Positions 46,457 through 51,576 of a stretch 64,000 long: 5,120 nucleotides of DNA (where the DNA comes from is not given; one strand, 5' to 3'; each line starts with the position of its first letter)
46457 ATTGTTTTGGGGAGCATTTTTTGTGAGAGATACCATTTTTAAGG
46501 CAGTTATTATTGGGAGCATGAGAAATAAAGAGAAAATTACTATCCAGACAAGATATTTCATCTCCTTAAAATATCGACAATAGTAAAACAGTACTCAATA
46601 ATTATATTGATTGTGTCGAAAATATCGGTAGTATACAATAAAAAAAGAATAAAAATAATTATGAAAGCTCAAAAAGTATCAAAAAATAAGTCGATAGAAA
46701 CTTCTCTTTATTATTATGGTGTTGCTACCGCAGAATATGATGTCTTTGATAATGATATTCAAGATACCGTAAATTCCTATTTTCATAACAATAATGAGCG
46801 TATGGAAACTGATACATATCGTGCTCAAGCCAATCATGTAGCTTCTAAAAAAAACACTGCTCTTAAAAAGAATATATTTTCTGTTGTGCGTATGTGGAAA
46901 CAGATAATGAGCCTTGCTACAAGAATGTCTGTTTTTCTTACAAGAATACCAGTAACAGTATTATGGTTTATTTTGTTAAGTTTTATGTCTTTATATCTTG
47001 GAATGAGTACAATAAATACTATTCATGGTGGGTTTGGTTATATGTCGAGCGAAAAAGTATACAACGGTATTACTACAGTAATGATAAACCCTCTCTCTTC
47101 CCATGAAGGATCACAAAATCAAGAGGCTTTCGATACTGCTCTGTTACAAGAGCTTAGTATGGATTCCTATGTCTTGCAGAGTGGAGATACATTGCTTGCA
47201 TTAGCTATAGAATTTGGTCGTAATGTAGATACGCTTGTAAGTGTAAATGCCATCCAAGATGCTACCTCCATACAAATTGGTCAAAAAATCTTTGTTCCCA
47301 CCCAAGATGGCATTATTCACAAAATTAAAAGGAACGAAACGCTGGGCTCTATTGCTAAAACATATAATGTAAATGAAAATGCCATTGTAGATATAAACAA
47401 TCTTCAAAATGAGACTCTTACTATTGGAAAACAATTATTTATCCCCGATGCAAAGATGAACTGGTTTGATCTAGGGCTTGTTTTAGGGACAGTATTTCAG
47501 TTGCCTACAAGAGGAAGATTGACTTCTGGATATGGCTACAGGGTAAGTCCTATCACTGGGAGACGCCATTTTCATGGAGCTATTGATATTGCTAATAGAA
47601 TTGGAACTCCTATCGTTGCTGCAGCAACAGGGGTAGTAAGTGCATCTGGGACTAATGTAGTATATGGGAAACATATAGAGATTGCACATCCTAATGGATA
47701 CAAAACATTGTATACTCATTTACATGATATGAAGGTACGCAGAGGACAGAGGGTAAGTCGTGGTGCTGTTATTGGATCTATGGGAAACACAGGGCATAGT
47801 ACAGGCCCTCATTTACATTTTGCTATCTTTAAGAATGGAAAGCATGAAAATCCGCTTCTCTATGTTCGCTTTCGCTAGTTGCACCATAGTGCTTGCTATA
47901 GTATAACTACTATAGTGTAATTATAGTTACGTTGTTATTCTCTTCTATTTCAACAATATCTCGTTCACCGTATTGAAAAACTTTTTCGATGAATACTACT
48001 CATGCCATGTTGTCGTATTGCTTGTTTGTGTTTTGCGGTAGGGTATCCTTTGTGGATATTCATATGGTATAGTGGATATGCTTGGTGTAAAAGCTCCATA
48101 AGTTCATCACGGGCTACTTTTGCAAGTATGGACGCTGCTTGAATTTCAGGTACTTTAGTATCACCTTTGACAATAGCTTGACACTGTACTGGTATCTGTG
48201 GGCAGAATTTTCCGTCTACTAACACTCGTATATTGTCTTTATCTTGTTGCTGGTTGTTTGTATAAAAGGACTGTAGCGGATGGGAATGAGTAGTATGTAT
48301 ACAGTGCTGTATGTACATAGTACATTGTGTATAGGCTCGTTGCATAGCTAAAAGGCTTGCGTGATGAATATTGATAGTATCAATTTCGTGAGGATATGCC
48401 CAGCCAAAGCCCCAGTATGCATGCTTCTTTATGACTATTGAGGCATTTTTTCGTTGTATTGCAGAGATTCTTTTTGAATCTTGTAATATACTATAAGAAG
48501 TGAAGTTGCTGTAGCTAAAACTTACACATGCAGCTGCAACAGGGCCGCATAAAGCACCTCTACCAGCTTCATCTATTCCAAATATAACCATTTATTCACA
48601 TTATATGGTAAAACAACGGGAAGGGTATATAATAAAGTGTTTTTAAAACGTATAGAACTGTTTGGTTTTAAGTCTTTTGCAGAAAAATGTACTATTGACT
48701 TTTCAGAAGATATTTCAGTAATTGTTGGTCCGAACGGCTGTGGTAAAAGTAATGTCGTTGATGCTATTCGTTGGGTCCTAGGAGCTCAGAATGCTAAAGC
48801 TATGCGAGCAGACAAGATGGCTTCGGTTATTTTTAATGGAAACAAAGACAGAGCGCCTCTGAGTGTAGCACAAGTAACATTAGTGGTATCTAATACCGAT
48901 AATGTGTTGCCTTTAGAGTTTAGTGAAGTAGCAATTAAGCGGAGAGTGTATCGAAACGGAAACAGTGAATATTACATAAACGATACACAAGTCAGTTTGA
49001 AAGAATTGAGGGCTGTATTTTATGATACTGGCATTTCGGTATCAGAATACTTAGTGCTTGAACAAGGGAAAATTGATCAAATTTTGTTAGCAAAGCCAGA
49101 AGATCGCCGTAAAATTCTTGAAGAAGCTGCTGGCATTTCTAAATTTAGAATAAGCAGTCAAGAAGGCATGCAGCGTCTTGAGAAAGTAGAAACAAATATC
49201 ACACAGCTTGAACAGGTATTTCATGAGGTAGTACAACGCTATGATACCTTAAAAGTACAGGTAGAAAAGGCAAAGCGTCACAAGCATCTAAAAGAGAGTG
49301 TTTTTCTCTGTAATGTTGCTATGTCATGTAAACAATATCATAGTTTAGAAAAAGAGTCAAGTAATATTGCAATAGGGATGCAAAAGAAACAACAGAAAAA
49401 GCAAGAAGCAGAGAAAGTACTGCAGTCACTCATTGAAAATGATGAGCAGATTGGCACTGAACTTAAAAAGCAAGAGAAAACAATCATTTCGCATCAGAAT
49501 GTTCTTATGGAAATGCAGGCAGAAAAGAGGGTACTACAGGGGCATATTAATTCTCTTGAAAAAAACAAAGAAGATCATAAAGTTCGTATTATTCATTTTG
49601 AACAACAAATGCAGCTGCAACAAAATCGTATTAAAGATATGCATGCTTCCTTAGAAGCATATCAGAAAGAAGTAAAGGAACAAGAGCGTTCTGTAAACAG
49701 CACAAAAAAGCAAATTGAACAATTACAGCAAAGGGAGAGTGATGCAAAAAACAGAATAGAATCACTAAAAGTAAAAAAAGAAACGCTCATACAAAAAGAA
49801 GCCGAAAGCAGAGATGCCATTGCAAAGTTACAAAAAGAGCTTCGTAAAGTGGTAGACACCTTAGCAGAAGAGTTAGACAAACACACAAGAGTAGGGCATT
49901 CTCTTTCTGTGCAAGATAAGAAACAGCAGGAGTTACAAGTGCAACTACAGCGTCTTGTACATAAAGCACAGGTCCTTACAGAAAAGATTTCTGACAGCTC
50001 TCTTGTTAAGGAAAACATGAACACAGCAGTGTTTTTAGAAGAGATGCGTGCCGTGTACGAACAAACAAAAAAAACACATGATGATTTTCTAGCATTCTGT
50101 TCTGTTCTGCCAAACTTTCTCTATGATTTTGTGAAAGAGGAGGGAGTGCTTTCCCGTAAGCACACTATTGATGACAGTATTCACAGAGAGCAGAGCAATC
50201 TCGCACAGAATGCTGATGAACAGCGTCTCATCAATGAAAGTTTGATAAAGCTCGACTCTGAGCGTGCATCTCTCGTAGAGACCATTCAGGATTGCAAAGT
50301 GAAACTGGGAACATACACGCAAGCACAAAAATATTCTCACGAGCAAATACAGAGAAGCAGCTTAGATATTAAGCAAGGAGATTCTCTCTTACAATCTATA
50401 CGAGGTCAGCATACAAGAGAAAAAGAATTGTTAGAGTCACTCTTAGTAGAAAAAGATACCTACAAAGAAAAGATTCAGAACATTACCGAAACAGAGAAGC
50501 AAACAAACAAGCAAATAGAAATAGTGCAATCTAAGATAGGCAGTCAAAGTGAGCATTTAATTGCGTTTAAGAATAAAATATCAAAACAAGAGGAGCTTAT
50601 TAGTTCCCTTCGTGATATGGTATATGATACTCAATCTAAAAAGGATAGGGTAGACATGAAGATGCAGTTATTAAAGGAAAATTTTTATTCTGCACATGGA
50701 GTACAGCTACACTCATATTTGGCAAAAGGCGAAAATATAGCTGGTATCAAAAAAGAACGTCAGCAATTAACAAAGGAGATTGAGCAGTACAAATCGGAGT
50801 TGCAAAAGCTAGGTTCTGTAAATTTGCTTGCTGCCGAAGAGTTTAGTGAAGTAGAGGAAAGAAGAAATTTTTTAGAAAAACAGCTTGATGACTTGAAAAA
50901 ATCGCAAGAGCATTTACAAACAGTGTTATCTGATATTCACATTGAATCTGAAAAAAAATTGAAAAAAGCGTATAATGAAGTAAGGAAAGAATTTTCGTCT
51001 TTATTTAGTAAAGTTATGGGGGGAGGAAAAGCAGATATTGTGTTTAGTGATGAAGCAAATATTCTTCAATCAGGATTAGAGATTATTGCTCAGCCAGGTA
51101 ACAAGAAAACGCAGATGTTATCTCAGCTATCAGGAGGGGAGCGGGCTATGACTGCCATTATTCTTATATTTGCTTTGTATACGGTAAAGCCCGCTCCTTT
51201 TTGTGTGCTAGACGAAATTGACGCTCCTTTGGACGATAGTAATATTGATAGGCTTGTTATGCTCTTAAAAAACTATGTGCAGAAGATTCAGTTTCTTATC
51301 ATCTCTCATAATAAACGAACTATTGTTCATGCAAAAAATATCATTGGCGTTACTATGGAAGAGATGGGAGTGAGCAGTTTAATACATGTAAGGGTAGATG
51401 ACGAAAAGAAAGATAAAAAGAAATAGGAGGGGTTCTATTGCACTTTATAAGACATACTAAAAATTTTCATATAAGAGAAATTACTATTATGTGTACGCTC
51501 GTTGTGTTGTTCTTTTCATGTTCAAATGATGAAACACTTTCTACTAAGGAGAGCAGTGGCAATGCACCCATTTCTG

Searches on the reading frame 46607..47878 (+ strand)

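Call 13: search_protein_families(library=pfam, proteins=[window:46607-47878:+], max_evalue=0.00001)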
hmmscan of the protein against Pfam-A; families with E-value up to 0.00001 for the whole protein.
window:46607-47878:+ (423 aa): 2 families
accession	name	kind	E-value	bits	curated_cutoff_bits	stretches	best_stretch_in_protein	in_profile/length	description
PF01551.29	Peptidase_M23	-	2.6e-31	108.1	28.7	1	322-416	2-96/96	Peptidase family M23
PF01476.26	LysM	-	1.2e-19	70.4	20.9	2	238-280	1-43/43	LysM domain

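Call 14: search_protein_families(library=ncbifam, proteins=[window:46607-47878:+], max_evalue=0.00001)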
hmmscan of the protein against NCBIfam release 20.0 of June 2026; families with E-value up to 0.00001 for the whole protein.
window:46607-47878:+ (423 aa): 16 families
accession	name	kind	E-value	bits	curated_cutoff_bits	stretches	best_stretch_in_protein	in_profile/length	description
NF050804.1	CellDivDipMCaul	equivalog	2.9e-29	102.3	900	2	297-407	507-613/634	cell division endopeptidase DipM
NF008652.0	PRK11649.1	equivalog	2.8e-27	95.5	341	1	311-417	301-407/439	murein DD-endopeptidase MepM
NF052336.1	PdgHdaseHSB100310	equivalog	8.1e-27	94.4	500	1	297-413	35-147/316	peptidoglycan hydrolase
NF053824.1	PdgNdpepShyC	equivalog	1.6e-25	89.9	700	1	311-416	284-389/429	peptidoglycan DD-endopeptidase ShyC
NF041208.1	celldiv_DipM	equivalog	3.4e-23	82.5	740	1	298-420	299-417/419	cell division endopeptidase DipM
NF053825.1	PdgNdpepShyA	equivalog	5.8e-23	81.3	700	1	302-416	274-389/425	peptidoglycan DD-endopeptidase ShyA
NF052530.1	Heli_ShapePgp3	exception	8.2e-23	80.9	300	1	292-420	136-264/270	peptidoglycan metallopeptidase Pgp3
NF040883.1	amid_act_ActS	equivalog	3.1e-21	75.7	375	1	324-416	137-229/242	amidase activator ActS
NF008123.1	PRK10871.1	equivalog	3.1e-18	66.3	311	1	325-420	267-362/365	murein hydrolase activator NlpD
NF053738.1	S2SprSpoIIQBc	equivalog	3.2e-15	56.4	250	1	326-420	125-223/232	stage II sporulation protein SpoIIQ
NF052529.1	PG_M23_Pgp6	exception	2.1e-14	53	600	1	321-413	333-425/452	peptidoglycan metallopeptidase Pgp6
NF047755.1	LIC_10271_M23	exception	3.8e-11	43.1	180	0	353-393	147-187/207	LIC_10271 family cell wall hydrolase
NF008050.0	PRK10783.1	equivalog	6.5e-08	31.3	508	1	181-277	339-445/457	murein transglycosylase D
NF008644.1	PRK11637.1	equivalog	1.3e-07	30.9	270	1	299-418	266-381/385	murein hydrolase activator EnvC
NF047657.1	CellWlHdaseLepto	equivalog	1.7e-06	27.7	400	0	339-393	144-198/221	hypothetical protein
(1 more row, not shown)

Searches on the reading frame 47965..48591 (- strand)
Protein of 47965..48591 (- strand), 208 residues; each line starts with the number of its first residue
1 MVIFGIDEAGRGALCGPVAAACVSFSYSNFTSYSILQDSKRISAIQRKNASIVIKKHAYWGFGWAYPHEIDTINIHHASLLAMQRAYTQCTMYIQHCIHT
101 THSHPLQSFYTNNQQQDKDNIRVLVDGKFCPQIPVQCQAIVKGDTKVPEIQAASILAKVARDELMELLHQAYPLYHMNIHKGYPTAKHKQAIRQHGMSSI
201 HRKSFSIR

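Call 13: search_protein_families(library=pfam, proteins=[window:47965-48591:-], max_evalue=0.00001)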
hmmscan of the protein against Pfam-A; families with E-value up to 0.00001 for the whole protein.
window:47965-48591:- (208 aa): 1 family
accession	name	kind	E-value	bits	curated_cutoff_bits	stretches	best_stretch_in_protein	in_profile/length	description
PF01351.25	RNase_HII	-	1.8e-28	100.2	25.8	1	5-205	2-196/199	Ribonuclease HII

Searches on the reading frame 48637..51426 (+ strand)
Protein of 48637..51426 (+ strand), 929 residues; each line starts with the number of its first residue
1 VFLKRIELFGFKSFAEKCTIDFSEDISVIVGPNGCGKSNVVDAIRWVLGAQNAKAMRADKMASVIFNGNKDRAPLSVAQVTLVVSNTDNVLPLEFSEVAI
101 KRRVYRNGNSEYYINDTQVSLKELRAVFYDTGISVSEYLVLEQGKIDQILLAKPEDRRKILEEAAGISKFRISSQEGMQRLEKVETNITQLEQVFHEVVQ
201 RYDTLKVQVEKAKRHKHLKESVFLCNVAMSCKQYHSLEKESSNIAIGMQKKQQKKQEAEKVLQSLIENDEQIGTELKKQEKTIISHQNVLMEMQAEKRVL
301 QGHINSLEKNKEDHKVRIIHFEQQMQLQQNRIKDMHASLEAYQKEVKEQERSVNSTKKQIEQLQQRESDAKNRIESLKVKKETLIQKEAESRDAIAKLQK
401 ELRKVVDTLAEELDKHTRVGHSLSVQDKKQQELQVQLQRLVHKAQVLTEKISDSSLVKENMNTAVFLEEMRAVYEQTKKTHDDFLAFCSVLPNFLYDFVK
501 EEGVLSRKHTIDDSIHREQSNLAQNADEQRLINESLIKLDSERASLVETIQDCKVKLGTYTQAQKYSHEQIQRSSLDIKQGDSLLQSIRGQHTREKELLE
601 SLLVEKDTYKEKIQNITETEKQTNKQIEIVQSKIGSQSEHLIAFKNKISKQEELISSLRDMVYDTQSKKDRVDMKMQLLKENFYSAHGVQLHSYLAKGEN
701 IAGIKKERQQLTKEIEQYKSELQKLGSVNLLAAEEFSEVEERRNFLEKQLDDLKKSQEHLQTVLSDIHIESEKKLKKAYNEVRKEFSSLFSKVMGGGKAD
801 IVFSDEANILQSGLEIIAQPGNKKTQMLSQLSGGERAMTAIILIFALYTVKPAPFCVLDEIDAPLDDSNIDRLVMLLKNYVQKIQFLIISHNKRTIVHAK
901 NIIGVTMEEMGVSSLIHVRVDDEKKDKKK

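Call 13: search_protein_families(library=pfam, proteins=[window:48637-51426:+], max_evalue=0.00001)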
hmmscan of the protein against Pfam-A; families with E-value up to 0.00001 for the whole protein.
window:48637-51426:+ (929 aa): 4 families
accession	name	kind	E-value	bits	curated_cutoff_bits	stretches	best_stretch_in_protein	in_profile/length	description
PF02463.25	SMC_N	-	1.9e-58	197.9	40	1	2-913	1-219/220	RecF/RecN/SMC N terminal domain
PF13304.12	AAA_21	-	8.2e-12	46.2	27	1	26-96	1-61/304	AAA domain, putative AbiEii toxin, Type IV TA system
PF13175.12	AAA_15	-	5.9e-10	39.7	32.1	1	1-436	1-289/374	AAA ATPase domain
PF13555.12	AAA_29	-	8.7e-07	29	27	1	3-52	1-50/61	P-loop containing region of AAA domain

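Call 14: search_protein_families(library=ncbifam, proteins=[window:48637-51426:+], max_evalue=0.00001)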
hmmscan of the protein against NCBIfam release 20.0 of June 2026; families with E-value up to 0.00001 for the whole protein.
window:48637-51426:+ (929 aa): 13 families
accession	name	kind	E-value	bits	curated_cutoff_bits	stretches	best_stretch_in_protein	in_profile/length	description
TIGR02168.1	SMC_prok_B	equivalog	5.8e-211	703.3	567.35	2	2-480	1-478/1181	chromosome segregation protein SMC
TIGR02169.1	SMC_prok_A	equivalog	1.1e-121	407.6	729.4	2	2-480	1-478/1165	chromosome segregation protein SMC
NF045487.1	ASRP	equivalog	3.7e-25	88.6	300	2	700-889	416-588/593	archaea-specific SMC-related protein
NF003034.1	PRK03918.1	equivalog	3.2e-19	68.4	700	1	1-913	1-873/878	DNA double-strand break repair ATPase Rad50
TIGR00634.1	recN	equivalog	1.1e-18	67.6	407.85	1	15-211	13-200/563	DNA repair protein RecN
NF045780.1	TrlF_fam_ATP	equivalog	2.5e-14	53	350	1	13-462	298-756/944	TrlF family AAA-like ATPase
NF053563.1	Rkd4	equivalog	6.5e-10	37.8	860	1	3-123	3-119/747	arcadin-4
NF002572.0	PRK02224.1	equivalog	1.5e-09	36.7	1087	0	1-71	1-67/888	DNA double-strand break repair ATPase Rad50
NF002244.0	PRK01156.1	equivalog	1.2e-08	33.6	847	1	1-60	1-58/895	DNA double-strand break repair ATPase Rad50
NF041760.1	PtuA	equivalog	6e-08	32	500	1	2-63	51-111/524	retron Ec78 anti-phage system effector ATPase PtuA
NF041035.1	Rad50_Halo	equivalog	7.1e-08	31.3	1000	0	1-71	1-67/883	DNA double-strand break repair ATPase Rad50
NF040873.1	AztA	equivalog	5.5e-07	29.3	220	0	825-902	114-188/191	zinc ABC transporter ATP-binding protein AztA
TIGR00611.2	recf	equivalog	2.4e-06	27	172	1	3-271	1-249/339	DNA replication/repair protein RecF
